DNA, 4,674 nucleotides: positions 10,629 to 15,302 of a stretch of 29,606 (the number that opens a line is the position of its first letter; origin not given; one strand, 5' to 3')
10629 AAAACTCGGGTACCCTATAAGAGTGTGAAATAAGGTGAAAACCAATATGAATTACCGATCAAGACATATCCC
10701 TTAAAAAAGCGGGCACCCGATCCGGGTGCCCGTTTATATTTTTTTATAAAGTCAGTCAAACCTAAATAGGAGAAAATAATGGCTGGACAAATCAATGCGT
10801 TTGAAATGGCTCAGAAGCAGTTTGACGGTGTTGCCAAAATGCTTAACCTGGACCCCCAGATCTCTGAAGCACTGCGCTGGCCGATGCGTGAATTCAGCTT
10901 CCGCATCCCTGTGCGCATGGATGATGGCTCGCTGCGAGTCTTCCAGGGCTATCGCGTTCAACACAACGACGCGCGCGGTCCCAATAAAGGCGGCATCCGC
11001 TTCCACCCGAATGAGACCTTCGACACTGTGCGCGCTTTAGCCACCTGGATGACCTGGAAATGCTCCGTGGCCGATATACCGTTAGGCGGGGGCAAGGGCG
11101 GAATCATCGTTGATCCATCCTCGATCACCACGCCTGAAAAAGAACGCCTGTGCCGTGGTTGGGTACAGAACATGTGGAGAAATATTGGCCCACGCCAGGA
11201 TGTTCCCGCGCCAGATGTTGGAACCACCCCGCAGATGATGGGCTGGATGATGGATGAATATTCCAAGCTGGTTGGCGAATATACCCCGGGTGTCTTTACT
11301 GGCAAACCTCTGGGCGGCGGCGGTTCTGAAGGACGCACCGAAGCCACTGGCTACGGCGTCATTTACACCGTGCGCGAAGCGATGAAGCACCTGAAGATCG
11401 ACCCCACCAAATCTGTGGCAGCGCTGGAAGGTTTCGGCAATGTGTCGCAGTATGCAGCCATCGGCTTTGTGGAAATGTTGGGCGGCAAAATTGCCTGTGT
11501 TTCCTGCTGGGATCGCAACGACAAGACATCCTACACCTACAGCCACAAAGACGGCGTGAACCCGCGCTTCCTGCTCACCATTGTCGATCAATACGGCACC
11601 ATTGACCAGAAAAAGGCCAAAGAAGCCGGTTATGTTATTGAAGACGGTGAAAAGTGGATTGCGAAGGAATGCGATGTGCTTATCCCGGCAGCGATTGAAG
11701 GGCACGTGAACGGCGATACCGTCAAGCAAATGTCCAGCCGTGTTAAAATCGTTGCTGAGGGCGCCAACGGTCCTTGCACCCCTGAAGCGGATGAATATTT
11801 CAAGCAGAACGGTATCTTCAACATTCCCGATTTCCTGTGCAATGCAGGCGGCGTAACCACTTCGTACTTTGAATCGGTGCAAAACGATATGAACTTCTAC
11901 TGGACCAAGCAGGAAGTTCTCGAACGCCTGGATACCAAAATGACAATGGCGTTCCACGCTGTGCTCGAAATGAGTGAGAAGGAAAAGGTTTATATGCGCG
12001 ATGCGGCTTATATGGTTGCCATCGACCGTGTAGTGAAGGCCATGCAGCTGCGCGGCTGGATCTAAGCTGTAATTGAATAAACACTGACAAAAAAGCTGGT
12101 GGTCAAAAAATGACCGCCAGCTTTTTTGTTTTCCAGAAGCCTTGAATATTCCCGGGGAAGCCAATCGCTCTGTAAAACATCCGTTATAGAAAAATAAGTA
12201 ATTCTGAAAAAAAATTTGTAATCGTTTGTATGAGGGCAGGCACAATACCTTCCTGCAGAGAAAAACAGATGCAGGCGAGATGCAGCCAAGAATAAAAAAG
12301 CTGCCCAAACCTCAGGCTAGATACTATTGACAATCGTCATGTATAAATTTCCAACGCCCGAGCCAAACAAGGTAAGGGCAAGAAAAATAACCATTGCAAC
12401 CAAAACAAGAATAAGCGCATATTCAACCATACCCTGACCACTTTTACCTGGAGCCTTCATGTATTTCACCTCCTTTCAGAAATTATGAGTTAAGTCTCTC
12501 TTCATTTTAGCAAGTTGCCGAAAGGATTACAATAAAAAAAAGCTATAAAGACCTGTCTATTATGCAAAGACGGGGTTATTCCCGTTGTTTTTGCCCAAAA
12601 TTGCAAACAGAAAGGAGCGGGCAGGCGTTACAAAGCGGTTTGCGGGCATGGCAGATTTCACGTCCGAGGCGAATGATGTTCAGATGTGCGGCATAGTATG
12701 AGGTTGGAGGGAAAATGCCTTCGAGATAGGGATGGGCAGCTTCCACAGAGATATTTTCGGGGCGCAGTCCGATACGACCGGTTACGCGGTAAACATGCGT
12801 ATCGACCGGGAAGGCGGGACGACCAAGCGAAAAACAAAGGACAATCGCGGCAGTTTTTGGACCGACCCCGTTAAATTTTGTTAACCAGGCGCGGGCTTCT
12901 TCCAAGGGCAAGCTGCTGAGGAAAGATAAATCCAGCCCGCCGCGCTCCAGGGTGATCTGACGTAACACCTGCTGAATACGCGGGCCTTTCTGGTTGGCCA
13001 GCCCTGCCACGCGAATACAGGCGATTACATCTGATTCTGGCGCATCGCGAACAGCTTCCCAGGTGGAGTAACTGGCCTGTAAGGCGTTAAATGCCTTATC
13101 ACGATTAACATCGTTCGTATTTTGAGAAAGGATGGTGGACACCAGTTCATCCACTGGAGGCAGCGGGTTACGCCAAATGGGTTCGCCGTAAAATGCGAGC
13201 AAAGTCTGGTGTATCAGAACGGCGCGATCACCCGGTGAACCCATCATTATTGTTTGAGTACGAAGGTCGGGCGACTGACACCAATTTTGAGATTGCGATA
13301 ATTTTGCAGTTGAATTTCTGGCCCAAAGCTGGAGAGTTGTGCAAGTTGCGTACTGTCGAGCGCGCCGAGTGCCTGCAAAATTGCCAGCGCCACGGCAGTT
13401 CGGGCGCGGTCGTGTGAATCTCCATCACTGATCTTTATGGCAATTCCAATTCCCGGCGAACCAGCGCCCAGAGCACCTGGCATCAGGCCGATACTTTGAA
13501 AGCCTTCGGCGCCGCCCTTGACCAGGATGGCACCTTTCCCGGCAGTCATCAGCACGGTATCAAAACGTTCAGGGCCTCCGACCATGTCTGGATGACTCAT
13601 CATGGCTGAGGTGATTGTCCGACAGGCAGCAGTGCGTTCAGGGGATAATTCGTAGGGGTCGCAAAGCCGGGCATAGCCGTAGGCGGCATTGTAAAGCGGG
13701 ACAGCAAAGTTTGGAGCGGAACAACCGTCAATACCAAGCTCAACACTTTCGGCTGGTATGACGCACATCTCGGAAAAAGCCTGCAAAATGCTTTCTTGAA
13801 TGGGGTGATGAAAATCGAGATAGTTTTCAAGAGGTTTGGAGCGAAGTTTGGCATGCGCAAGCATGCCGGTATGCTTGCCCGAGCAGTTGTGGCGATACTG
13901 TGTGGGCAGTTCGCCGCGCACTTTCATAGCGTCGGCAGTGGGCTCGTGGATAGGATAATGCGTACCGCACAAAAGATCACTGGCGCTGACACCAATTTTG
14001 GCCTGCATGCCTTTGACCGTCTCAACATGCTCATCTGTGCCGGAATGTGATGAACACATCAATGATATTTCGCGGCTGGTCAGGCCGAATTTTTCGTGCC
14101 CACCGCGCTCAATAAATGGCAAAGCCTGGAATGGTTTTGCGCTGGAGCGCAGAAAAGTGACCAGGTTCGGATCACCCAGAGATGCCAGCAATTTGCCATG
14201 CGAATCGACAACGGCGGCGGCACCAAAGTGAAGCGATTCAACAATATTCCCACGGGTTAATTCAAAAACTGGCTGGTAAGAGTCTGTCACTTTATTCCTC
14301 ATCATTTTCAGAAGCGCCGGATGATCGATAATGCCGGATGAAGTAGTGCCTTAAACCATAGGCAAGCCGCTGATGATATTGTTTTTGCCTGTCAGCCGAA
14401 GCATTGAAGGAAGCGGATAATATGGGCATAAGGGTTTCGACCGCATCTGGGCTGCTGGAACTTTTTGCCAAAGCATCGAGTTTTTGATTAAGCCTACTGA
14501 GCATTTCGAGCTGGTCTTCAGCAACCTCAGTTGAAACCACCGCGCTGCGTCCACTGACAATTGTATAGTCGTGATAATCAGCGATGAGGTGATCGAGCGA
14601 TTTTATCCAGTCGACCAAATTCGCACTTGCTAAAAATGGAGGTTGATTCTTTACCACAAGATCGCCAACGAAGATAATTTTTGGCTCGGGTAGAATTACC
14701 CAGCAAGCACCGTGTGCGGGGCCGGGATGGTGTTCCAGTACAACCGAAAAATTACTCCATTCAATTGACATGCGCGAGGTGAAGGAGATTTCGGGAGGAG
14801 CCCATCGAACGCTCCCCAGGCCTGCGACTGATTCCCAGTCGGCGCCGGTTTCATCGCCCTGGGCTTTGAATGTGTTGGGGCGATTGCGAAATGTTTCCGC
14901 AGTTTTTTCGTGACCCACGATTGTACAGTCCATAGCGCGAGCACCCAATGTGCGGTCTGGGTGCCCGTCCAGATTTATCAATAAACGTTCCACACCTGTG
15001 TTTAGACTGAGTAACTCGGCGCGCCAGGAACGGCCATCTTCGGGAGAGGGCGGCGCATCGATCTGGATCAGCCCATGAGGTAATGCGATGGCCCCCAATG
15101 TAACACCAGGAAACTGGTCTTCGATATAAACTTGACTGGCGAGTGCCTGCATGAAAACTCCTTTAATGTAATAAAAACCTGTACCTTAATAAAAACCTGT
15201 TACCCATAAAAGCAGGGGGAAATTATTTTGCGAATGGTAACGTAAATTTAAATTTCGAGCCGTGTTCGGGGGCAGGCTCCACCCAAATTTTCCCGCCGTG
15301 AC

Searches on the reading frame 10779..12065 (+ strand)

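Call 17: search_protein_families(library=pfam, proteins=[window:10779-12065:+], max_evalue=0.001)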
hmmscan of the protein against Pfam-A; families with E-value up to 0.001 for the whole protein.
window:10779-12065:+ (428 aa): 2 families
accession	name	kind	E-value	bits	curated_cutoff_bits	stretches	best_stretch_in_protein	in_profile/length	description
PF00208.27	ELFV_dehydrog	-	1.9e-66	224.6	23.4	1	181-426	1-241/241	Glutamate/Leucine/Phenylalanine/Valine dehydrogenase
PF02812.23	ELFV_dehydrog_N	-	5e-56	188.4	25.3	1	35-163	1-129/129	Glu/Leu/Phe/Val dehydrogenase, dimerisation domain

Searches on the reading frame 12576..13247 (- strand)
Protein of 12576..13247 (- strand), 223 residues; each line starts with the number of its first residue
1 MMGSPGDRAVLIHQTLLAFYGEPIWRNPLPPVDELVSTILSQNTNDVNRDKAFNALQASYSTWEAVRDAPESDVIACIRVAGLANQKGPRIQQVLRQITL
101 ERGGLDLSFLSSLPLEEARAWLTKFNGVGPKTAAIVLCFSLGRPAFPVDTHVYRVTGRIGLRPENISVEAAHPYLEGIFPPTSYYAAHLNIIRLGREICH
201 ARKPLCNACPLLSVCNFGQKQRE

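Call 17: search_protein_families(library=pfam, proteins=[window:12576-13247:-], max_evalue=0.001)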
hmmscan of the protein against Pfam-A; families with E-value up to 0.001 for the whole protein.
window:12576-13247:- (223 aa): 1 family
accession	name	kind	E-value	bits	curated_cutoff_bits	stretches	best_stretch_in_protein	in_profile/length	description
PF00730.31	HhH-GPD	-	1.5e-14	54.6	26.2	1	36-178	1-105/108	HhH-GPD superfamily base excision DNA repair protein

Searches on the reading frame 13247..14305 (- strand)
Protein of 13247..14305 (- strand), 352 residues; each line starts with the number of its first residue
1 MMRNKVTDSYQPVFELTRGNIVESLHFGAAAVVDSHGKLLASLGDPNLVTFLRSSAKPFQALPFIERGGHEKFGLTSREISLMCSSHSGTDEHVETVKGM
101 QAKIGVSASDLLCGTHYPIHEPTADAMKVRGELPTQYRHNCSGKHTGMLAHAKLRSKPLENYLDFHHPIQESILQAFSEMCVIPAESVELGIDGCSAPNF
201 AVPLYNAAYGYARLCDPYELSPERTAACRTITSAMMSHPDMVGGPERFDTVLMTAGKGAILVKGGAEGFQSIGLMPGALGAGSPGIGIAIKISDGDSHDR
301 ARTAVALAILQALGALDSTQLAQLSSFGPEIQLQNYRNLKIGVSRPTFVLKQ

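Call 17: search_protein_families(library=pfam, proteins=[window:13247-14305:-], max_evalue=0.001)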
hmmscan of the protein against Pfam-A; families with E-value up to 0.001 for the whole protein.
window:13247-14305:- (352 aa): 1 family
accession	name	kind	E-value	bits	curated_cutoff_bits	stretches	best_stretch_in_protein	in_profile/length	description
PF06089.17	Asparaginase_II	-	6.8e-111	370.7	25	1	15-342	2-318/322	L-asparaginase II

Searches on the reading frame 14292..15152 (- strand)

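Call 17: search_protein_families(library=pfam, proteins=[window:14292-15152:-], max_evalue=0.001)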
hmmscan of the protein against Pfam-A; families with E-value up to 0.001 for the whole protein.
window:14292-15152:- (286 aa): 1 family
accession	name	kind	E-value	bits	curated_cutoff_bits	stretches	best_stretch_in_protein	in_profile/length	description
PF00753.33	Lactamase_B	-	2.8e-07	31.1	22.7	1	85-192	79-187/196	Metallo-beta-lactamase superfamily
